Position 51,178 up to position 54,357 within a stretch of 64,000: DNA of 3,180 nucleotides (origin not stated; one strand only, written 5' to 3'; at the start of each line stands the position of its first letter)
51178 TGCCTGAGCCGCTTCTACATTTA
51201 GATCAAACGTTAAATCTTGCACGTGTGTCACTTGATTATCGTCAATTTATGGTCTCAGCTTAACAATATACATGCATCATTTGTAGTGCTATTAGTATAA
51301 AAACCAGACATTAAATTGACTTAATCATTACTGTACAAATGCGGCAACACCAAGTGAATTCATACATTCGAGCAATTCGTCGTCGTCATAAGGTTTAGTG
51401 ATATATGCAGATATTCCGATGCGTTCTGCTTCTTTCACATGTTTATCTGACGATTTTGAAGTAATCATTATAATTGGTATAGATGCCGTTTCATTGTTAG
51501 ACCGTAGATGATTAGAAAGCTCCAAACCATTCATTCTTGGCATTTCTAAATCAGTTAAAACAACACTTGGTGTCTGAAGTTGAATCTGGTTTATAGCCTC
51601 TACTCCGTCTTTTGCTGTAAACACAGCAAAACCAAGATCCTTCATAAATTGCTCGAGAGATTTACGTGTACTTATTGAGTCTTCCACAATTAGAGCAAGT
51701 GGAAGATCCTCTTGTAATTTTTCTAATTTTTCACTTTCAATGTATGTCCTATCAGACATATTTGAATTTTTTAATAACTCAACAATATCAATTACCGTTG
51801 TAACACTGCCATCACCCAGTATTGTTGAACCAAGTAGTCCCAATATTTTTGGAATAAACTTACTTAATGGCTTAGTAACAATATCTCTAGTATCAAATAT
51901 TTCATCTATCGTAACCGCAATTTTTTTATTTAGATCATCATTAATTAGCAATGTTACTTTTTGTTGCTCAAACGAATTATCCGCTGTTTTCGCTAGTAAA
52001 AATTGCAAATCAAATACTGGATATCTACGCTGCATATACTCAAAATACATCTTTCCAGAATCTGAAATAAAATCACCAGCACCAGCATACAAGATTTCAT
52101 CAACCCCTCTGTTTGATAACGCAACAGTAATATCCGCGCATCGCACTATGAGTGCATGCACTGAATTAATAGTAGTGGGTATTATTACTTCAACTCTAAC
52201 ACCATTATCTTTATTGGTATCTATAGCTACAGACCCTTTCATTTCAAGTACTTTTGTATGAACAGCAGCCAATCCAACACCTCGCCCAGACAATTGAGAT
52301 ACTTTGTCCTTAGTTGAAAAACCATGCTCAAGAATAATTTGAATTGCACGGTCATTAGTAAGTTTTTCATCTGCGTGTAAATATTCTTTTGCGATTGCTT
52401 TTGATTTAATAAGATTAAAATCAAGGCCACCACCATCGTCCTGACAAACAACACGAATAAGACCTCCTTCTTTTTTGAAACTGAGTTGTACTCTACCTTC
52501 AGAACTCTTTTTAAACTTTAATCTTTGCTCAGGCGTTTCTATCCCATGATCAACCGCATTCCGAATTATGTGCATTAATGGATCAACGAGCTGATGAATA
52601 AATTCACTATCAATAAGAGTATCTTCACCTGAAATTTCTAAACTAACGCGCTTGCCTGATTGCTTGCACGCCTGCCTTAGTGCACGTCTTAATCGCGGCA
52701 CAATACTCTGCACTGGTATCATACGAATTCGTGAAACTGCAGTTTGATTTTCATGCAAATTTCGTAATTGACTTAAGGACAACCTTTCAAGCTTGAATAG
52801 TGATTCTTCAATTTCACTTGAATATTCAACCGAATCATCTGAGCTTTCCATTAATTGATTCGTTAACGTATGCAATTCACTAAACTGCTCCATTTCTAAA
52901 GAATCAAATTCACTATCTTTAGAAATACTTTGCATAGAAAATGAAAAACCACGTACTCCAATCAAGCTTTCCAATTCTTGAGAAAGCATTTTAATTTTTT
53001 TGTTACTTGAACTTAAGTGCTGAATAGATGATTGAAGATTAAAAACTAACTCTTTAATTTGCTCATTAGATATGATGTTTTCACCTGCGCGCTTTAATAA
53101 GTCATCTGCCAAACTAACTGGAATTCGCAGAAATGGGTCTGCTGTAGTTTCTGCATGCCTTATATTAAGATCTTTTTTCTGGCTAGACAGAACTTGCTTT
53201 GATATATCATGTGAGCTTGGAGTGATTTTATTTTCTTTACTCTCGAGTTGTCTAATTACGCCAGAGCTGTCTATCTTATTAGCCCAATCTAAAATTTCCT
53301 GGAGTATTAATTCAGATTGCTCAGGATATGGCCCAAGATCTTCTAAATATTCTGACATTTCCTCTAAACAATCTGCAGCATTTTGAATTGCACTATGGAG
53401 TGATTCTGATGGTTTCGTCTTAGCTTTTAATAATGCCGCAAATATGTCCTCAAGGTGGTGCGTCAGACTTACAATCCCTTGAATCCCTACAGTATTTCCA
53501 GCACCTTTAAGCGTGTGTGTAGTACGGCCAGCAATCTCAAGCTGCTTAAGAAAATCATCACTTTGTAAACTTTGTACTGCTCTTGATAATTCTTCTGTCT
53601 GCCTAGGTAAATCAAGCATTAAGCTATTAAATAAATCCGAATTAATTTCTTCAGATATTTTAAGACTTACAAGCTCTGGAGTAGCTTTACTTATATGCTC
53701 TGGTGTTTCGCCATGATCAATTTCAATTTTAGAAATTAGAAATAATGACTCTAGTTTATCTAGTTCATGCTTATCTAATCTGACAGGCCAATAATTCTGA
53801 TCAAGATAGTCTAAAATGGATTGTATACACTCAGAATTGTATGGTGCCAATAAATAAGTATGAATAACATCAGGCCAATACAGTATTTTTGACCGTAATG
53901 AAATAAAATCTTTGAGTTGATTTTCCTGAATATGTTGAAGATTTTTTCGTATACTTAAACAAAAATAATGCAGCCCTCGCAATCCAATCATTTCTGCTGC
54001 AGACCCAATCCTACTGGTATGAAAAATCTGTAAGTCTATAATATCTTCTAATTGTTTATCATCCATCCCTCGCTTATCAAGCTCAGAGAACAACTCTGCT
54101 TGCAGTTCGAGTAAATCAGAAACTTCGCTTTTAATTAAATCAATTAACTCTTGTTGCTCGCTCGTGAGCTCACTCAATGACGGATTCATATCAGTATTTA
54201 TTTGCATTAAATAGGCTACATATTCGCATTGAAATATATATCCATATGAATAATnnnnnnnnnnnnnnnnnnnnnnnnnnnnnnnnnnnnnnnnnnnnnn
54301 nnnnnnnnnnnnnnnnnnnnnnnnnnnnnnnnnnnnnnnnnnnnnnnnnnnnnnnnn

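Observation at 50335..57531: Second type-IV-pilus-class chemosensory operon (CheY-CheW-MCP-ChpA-like CheA/REC hybrid) with no CheR or CheB, directly followed by a Hanks-type Ser/Thr kinase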

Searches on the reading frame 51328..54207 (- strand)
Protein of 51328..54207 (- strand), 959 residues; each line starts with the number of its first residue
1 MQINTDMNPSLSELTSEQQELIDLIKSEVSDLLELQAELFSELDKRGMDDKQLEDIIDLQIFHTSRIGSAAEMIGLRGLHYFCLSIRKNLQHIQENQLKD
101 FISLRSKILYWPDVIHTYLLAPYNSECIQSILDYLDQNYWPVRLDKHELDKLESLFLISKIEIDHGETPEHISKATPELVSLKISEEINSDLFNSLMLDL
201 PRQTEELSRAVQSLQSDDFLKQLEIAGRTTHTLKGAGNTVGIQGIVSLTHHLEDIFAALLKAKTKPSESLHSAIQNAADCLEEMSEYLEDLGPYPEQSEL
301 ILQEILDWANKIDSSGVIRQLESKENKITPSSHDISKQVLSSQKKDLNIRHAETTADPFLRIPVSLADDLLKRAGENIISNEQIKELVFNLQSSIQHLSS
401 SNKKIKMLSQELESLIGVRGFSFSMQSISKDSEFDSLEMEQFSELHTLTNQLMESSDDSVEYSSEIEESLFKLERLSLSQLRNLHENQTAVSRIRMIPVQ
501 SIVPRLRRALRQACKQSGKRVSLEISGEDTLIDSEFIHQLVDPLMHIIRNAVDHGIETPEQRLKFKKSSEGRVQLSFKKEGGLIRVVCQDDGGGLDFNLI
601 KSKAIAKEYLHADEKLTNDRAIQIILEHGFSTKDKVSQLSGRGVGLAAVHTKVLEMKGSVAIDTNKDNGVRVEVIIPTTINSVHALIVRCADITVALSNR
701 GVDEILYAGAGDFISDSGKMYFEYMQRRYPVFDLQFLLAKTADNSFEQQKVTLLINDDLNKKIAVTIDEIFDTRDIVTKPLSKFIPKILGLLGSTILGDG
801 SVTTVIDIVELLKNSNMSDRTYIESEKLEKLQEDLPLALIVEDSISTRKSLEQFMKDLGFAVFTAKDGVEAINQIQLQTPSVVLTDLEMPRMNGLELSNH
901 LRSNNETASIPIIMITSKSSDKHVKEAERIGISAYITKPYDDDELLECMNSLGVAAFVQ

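Call 4: search_protein_families(library=pfam, proteins=[window:51328-54207:-], max_evalue=0.01)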
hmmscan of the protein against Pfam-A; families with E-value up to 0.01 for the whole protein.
window:51328-54207:- (959 aa): 4 families
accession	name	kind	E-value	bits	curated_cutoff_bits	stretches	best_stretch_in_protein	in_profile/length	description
PF00072.30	Response_reg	-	1.2e-26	93.5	30.2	1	839-948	2-109/111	Response regulator receiver domain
PF02518.31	HATPase_c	-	1.5e-11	45.2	26.4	1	542-679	4-110/111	Histidine kinase-, DNA gyrase B-, and HSP90-like ATPase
PF01584.24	CheW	-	2.7e-09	37.2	23.5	1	685-813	2-135/138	CheW-like domain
PF01627.28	Hpt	-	7.1e-08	33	24.6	1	200-277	10-77/84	Hpt domain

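Call 5: search_protein_families(library=ncbifam, proteins=[window:51328-54207:-], max_evalue=0.001)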
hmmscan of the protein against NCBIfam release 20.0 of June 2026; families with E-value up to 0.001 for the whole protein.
window:51328-54207:- (959 aa): 95 families (the best 25 are shown)
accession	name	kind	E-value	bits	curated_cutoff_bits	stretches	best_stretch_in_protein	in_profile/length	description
NF041336.1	CheA_Halo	equivalog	6.1e-75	253.1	950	2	434-810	291-665/666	chemotaxis protein CheA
NF007835.0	PRK10547.1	equivalog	6.7e-54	183.6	793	1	477-812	322-657/670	chemotaxis protein CheA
TIGR02154.1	PhoB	equivalog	1.5e-19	70.3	296.2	1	839-948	6-115/226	phosphate regulon transcriptional regulator PhoB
NF007135.0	PRK09581.1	equivalog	6.4e-19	68.1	474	1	839-952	6-119/457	PleD family two-component system response regulator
NF007901.0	PRK10610.1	equivalog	2.3e-18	66.6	189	1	839-950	9-121/129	chemotaxis response regulator CheY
NF007969.0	PRK10693.1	equivalog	3.4e-18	65.8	329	1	839-943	11-113/337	two-component system response regulator RssB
NF045505.1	RR_RssB_Pseudo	equivalog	4.5e-18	65.5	700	1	839-947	9-115/394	two-component system response regulator RssB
NF008099.0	PRK10841.1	equivalog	2.8e-17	61.8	920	1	639-945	651-932/949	two-component system sensor histidine kinase RcsC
NF047654.1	DiguCycDgcRLepto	equivalog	4.6e-17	61.9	500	1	839-949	6-116/295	diguanylate cyclase DgcR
NF041367.1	CheY_Halo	equivalog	5.7e-17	62.1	200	1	839-950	2-111/114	chemotaxis protein CheY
NF045901.1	HisKinLetSLeg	equivalog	6.4e-17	60.8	1650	1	759-949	589-785/906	two-component system sensor histidine kinase LetS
NF045944.1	ResRegRpaBCyano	equivalog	3.2e-16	59.4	330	1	839-948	1-107/229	response regulator transcription factor RpaB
NF006900.1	PRK09390.1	equivalog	3.6e-16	59.3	255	1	839-951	8-118/203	response regulator FixJ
NF040689.1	MtrAB_MtrA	equivalog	3.8e-16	59.1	300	1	839-947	2-107/219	MtrAB system response regulator MtrA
NF008469.0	PRK11361.1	equivalog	5e-16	58.4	714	1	838-945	7-112/461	acetoacetate metabolism transcriptional regulator AtoC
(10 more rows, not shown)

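Call 7: find_homologous_proteins(query=window:51328-54207:-, max_evalue=1e-20)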
Query window:51328-54207:- (959 aa): 652 proteins with E <= 1e-20 among 8000 candidates; the best 120 are listed.
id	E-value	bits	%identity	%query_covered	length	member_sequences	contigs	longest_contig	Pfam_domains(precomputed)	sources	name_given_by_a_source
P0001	0.0e+0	2018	98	99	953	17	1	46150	PF01584.25,PF02518.32,PF00072.31,PF01627.29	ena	-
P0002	0.0e+0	1841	89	100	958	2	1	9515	PF01584.25,PF02518.32,PF00072.31,PF01627.29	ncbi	-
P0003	0.0e+0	1320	100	65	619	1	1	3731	PF01627.29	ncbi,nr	ncbi:MAG: Hpt domain-containing protein, partial [Gammaproteobacteria bacterium]|nr:Hpt domain-conta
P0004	0.0e+0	1255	64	99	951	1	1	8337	PF01584.25,PF02518.32,PF00072.31,PF01627.29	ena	-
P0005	0.0e+0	1242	63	98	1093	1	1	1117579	PF01584.25,PF02518.32,PF00072.31,PF01627.29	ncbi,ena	-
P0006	0.0e+0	1180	98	59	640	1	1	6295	PF01627.29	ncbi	-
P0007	0.0e+0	1154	58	100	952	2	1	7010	PF01584.25,PF02518.32,PF00072.31,PF01627.29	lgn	-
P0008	0.0e+0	1138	57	100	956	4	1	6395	PF01584.25,PF02518.32,PF00072.31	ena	-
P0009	0.0e+0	1135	57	98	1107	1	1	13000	PF01584.25,PF02518.32,PF00072.31,PF01627.29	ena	-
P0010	0.0e+0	1126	57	99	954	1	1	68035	PF01584.25,PF02518.32,PF00072.31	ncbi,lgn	-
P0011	0.0e+0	1115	56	99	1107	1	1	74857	PF01584.25,PF02518.32,PF00072.31,PF01627.29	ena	-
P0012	0.0e+0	1114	57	99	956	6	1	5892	PF01584.25,PF02518.32,PF00072.31,PF01627.29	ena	-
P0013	0.0e+0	1111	57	98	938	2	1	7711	PF01584.25,PF02518.32,PF00072.31,PF01627.29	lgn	-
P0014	0.0e+0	1100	56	98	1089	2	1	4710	PF01584.25,PF02518.32,PF00072.31,PF01627.29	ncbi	-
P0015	0.0e+0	1098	56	98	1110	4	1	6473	PF01584.25,PF02518.32,PF00072.31,PF01627.29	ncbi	-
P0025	1.3e-286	972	51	98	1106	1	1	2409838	PF01584.25,PF02518.32,PF00072.31,PF01627.29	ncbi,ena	-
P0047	1.4e-236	806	42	99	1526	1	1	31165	PF01584.25,PF02518.32,PF00072.31,PF01627.29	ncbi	-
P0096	7.1e-205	701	39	98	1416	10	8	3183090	PF01584.25,PF02518.32,PF00072.31,PF01627.29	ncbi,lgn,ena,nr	ncbi:MAG: response regulator [Candidatus Competibacteraceae bacterium]|nr:response regulator [Candid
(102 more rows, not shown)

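Call 8: find_encoding_contigs(protein=P0005, flank=10000, max_places=2)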
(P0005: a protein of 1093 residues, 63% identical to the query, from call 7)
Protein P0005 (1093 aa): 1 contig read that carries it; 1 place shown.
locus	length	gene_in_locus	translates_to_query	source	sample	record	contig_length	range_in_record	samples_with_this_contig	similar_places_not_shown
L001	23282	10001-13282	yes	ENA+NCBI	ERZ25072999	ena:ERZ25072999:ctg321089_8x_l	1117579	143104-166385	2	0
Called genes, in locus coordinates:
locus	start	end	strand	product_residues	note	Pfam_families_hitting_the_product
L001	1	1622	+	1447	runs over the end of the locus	PF20148:DUF6531, PF05593:RHS_repeat (weak), PF25023:TEN_YD-shell, PF03527:RHS, PF14414:WHH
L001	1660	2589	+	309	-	PF09346:SMI1_KNR4, PF14568:SUKH_6 (weak)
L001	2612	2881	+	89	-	-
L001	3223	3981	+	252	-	PF01435:Peptidase_M48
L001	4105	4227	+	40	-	-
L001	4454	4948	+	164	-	-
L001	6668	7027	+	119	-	PF00072:Response_reg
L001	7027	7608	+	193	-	PF01584:CheW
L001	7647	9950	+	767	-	PF00672:HAMP, PF00015:MCPsignal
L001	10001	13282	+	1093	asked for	PF01627:Hpt (weak), PF02518:HATPase_c, PF01584:CheW, PF00072:Response_reg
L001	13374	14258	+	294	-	PF00069:Pkinase, PF07714:PK_Tyr_Ser-Thr, PF03109:ABC1 (weak)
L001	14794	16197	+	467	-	PF03349:Toluene_X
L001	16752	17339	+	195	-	PF00583:Acetyltransf_1, PF13508:Acetyltransf_7, PF08445:FR47 (weak), PF13673:Acetyltransf_10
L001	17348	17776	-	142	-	PF00581:Rhodanese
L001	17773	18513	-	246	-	-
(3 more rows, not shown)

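Call 9: find_encoding_contigs(protein=P0025, flank=10000, max_places=2)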
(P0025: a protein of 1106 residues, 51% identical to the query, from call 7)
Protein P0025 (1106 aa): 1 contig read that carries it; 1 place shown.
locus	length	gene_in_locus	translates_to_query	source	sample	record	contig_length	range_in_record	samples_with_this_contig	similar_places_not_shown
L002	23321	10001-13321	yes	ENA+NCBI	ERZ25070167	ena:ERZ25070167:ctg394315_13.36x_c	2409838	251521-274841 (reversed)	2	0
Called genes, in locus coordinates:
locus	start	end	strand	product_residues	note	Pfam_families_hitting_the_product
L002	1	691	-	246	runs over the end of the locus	PF08032:SpoU_sub_bind, PF00588:SpoU_methylase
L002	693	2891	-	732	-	PF08206:OB_RNB, PF17876:CSD2, PF00773:RNB, PF00575:S1 (weak)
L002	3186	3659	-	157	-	PF01936:NYN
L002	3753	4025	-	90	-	PF00076:RRM_1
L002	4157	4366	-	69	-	PF00313:CSD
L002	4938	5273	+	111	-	-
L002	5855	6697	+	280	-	PF00072:Response_reg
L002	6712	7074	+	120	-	PF00072:Response_reg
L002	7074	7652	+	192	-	PF01584:CheW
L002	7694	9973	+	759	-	PF00672:HAMP, PF00015:MCPsignal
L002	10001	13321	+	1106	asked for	PF01627:Hpt (weak), PF02518:HATPase_c, PF01584:CheW, PF00072:Response_reg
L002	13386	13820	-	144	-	PF13441:Gly-zipper_YMGG, PF05433:Rick_17kDa_Anti, PF13488:Gly-zipper_Omp (weak), PF16998:17kDa_Anti_2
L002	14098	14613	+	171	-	PF07823:CPDase, PF13563:2_5_RNA_ligase2 (weak)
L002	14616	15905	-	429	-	PF00709:Adenylsucc_synt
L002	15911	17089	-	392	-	PF13393:tRNA-synt_His, PF27460:HisZ_C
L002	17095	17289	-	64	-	PF09838:DUF2065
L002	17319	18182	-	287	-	PF01145:Band_7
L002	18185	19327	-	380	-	PF12221:HflK_N, PF01145:Band_7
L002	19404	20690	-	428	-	PF13167:GTP-bdg_N, PF16360:GTP-bdg_M, PF00009:GTP_EFTU (faint), PF00350:Dynamin_N (faint), PF01926:MMR_HSR1, PF02421:FeoB_N (weak)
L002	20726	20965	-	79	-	PF17209:Hfq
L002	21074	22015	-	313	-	PF01745:IPT (faint), PF01715:IPPT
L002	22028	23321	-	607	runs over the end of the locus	PF02518:HATPase_c (weak), PF13589:HATPase_c_3, PF01119:DNA_mis_repair, PF08676:MutL_C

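Call 17: search_protein_families(library=pfam, proteins=[L002:5846-6697:+], max_evalue=0.01)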
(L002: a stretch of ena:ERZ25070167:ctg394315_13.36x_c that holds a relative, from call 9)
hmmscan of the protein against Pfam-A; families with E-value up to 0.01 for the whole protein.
L002:5846-6697:+ (283 aa): 3 families
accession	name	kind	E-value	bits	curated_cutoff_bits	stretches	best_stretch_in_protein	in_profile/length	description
PF00072.30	Response_reg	-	1.9e-26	92.8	30.2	1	167-278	1-110/111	Response regulator receiver domain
PF20274.4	cREC_REC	-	0.0021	19.1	27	1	169-248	4-75/88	Cyclic-phosphate processing Receiver domain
PF23198.2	PDE8A_N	-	0.0024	18.3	29.6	0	187-249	33-96/147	PDE8A-like, N-terminal domain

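Call 28: search_protein_families(library=pfam, proteins=[P0096, P0047, L002:5846-6346:+], max_evalue=1)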
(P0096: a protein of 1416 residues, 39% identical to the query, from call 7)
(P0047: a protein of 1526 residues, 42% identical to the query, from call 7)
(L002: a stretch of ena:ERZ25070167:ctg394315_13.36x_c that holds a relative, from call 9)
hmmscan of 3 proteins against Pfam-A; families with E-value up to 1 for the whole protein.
P0096 (1416 aa): 8 families
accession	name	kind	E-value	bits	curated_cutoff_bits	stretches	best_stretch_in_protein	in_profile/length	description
PF00072.30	Response_reg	-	1.4e-28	99.7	30.2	1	1298-1408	1-109/111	Response regulator receiver domain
PF01584.24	CheW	-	8.5e-14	51.8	23.5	1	1141-1272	2-136/138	CheW-like domain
PF02518.31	HATPase_c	-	1.8e-13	51.3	26.4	1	998-1135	4-110/111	Histidine kinase-, DNA gyrase B-, and HSP90-like ATPase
PF01627.28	Hpt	-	1.8e-09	38.1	24.6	1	649-725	1-65/84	Hpt domain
PF23198.2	PDE8A_N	-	0.0035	17.7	29.6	1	1298-1401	15-116/147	PDE8A-like, N-terminal domain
PF02895.20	H-kinase_dim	-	0.026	15.4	23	1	814-870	2-63/68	Signal transducing histidine kinase, homodimeric domain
PF22563.2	iREC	-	0.081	13.4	27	1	1336-1387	43-101/115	Inactive Receiver domain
PF20679.3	Hanta_Gn-B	-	0.17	12.8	28.2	1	1124-1194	16-85/102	Hantavirus glycoprotein Gn, base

P0047 (1526 aa): 5 families
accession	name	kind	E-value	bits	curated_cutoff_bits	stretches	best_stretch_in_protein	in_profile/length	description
PF00072.30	Response_reg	-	9.2e-28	97.1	30.2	1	1409-1520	2-111/111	Response regulator receiver domain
PF01584.24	CheW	-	1.6e-12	47.7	23.5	1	1255-1384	2-136/138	CheW-like domain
PF02518.31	HATPase_c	-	1.3e-11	45.4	26.4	1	1112-1248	4-109/111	Histidine kinase-, DNA gyrase B-, and HSP90-like ATPase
PF01627.28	Hpt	-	4.7e-08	33.6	24.6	1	765-856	1-79/84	Hpt domain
PF20161.5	VpsR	-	0.05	13.8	23.7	1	1416-1516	18-117/121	VpsR domain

L002:5846-6346:+ (167 aa): 0 families

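Call 89: search_solved_structures(query=window:51328-54207:-, max_evalue=1e-10)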
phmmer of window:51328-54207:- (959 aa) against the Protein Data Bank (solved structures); distinct sequences matched with E-value up to 1e-10: 87 (the best 60 are shown).
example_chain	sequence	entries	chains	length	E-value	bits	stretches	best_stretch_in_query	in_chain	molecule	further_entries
6s1k_A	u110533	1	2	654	4.2e-52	180.7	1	220-811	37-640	Chemotaxis protein CheA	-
8c5v_A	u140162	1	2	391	2.3e-51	178.3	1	438-811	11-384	Chemotaxis protein CheA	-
3ja6_C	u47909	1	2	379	1.1e-50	176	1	463-808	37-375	Chemotaxis protein CheA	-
1b3q_A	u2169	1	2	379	2.2e-50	175.1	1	463-808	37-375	PROTEIN (CHEMOTAXIS PROTEIN CHEA)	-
4jpb_A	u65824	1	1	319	2.9e-48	168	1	495-808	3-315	Chemotaxis protein CheA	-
2ch4_A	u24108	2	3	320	7.9e-48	166.6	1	495-808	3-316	CHEMOTAXIS PROTEIN CHEA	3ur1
4xiv_A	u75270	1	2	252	8.1e-39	136.8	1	443-679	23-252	Chemotaxis protein CheA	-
1i5d_A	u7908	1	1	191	4.5e-37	131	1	492-679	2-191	CHEMOTAXIS PROTEIN CHEA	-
6mi6_A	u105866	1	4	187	6.6e-36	127.2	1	494-677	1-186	Chemotaxis protein CheA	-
1i58_A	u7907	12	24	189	1.8e-35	125.7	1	495-679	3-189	CHEMOTAXIS PROTEIN CHEA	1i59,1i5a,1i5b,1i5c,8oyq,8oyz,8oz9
3rvp_A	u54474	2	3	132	1.4e-17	66.5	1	839-951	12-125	Chemotaxis protein CheY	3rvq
1jbe_A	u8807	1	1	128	2.2e-17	65.9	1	839-951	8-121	Chemotaxis protein CheY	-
3rvl_A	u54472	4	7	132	3.6e-17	65.2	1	839-951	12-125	Chemotaxis protein CheY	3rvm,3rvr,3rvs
3olx_A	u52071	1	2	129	3.8e-17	65.1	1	839-951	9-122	Chemotaxis protein CheY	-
1udr_A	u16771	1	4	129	4.9e-17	64.7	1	839-951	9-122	CHEY PROTEIN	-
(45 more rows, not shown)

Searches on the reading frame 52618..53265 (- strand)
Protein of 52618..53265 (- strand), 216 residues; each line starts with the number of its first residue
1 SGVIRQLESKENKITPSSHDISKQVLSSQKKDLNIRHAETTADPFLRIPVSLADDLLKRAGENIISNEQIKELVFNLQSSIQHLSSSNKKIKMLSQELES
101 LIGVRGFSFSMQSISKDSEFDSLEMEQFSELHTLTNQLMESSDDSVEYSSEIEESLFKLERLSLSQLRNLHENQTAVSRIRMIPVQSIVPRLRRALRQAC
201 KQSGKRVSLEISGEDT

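Call 28: search_protein_families(library=pfam, proteins=[window:52618-53265:-], max_evalue=1)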
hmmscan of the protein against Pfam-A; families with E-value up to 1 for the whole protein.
seq(216 aa): 6 families
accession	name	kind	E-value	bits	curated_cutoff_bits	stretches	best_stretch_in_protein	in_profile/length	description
PF03750.18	Csm2_III-A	-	0.003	18.7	24.8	0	143-175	5-36/115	Csm2 Type III-A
PF02895.20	H-kinase_dim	-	0.0031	18.3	23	1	46-99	4-62/68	Signal transducing histidine kinase, homodimeric domain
PF25055.1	DUF7792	-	0.022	15.3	27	1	127-201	3-75/120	Domain of unknown function (DUF7792)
PF08650.15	DASH_Dad4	-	0.092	13.2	29.8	1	64-100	16-53/71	DASH complex subunit Dad4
PF22610.1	CovS-like_HAMP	-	0.34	11.3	27.4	0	87-102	7-22/57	Histidine kinase, HAMP domain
PF05770.16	Ins134_P3_kin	-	0.77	9.7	23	0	144-199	99-154/201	Inositol 1,3,4-trisphosphate 5/6-kinase ATP-grasp domain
